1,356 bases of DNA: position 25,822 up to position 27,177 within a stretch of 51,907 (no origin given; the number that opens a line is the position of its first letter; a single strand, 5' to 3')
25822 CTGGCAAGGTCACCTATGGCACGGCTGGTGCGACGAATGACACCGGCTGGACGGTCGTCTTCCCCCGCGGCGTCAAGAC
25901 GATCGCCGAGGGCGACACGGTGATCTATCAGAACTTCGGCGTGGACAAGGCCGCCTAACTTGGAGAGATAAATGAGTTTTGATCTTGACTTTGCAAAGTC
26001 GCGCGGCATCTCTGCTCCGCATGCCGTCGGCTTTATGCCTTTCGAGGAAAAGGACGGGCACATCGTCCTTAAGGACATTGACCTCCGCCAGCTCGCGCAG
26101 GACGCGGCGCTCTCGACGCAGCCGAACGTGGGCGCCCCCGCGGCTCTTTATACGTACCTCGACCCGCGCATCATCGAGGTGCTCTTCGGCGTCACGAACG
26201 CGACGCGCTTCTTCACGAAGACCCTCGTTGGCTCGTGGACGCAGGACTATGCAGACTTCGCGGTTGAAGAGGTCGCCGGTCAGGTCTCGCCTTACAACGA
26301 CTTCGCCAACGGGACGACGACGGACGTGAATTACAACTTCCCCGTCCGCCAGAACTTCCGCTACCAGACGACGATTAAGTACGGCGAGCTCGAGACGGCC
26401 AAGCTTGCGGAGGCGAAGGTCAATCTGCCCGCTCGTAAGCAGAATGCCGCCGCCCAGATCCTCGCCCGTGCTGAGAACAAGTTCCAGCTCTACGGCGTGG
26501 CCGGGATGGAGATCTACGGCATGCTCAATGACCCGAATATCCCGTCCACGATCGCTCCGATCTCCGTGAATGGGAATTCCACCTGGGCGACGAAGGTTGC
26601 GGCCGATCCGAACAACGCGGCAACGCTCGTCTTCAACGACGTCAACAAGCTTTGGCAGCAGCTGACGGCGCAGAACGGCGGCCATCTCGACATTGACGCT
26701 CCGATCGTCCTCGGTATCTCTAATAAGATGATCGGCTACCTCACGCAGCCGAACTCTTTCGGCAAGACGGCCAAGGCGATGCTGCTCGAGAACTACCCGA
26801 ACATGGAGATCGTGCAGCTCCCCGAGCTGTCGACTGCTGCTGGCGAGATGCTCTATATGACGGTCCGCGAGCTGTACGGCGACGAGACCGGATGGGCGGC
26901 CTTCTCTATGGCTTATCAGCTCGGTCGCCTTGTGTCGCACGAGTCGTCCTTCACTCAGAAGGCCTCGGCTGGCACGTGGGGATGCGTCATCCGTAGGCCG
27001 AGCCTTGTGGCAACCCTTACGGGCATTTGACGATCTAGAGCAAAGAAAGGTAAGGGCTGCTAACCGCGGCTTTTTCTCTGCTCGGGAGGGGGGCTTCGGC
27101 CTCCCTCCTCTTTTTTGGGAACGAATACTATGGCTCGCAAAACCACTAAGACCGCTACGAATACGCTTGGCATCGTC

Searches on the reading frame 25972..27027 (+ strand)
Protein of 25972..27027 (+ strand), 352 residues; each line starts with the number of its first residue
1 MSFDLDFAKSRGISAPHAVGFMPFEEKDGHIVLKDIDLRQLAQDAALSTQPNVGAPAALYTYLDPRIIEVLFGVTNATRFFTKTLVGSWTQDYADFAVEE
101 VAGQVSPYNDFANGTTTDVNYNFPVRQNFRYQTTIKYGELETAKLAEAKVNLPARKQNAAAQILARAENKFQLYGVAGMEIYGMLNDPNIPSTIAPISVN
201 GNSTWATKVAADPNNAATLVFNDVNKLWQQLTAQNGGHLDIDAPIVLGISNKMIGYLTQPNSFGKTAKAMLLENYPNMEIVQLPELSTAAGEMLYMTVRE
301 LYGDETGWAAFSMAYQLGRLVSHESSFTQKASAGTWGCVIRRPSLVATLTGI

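Call 59: search_protein_families(library=phrogs, proteins=[window:25972-27027:+], max_evalue=0.00001)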
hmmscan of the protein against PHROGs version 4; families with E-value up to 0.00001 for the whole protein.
window:25972-27027:+ (352 aa): 1 family
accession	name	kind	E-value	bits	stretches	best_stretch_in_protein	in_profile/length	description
phrog_264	-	head and packaging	6.8e-54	184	1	42-352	17-321/321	major head protein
